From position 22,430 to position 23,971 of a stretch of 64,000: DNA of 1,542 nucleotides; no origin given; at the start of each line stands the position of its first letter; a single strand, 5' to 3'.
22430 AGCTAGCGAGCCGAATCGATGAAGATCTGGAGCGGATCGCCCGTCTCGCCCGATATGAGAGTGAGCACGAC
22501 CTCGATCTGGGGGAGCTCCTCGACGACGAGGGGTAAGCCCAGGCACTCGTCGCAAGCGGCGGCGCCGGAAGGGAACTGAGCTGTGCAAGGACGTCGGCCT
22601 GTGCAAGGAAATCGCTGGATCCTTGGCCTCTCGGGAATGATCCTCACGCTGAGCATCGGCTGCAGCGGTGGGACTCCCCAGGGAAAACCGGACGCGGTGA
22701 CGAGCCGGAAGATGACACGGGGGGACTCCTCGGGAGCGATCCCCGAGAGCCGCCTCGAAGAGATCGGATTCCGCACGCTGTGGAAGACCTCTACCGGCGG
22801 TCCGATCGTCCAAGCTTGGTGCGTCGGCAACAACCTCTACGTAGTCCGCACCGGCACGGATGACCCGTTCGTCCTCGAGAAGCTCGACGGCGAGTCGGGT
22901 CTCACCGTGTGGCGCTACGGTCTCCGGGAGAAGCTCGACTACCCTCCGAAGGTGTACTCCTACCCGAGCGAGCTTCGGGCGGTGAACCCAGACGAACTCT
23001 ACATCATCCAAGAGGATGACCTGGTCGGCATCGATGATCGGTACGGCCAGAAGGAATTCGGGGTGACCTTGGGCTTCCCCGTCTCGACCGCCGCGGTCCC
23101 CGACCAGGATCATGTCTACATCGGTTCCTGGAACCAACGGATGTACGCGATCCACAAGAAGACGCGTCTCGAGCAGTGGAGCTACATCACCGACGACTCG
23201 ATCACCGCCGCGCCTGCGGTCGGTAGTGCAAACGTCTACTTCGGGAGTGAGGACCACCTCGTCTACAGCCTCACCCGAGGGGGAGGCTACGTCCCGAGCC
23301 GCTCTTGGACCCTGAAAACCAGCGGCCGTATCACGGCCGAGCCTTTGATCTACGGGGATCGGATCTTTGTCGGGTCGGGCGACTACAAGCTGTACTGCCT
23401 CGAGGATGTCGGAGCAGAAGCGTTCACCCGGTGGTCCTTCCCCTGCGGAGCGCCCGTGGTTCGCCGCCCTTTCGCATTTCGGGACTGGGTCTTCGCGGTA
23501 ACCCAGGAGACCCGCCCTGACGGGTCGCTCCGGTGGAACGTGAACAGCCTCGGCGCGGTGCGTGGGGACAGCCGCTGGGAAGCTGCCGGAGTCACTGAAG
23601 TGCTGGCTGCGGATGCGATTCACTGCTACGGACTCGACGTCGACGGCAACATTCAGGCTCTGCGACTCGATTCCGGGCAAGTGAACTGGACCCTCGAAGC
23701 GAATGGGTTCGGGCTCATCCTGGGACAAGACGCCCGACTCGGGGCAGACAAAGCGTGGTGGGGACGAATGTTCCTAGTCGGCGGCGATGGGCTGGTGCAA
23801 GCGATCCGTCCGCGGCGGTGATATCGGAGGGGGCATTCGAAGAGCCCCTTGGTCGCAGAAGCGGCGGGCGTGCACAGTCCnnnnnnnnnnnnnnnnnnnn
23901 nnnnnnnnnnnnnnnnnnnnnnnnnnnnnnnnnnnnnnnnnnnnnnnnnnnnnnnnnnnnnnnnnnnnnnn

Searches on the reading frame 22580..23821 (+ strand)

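Call 18: search_protein_families(library=pfam, proteins=[window:22580-23821:+], max_evalue=0.001)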
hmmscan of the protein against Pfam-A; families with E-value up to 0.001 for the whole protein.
window:22580-23821:+ (413 aa): 2 families
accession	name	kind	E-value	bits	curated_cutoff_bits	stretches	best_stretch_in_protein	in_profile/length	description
PF13570.13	Beta-prop_ACSF4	-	6.8e-20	72.2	133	1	170-305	54-189/329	Beta-alanine-activating enzyme, beta-propeller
PF13360.13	PQQ_2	-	1.2e-14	55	27.6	2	66-235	55-226/233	Outer membrane protein assembly factor BamB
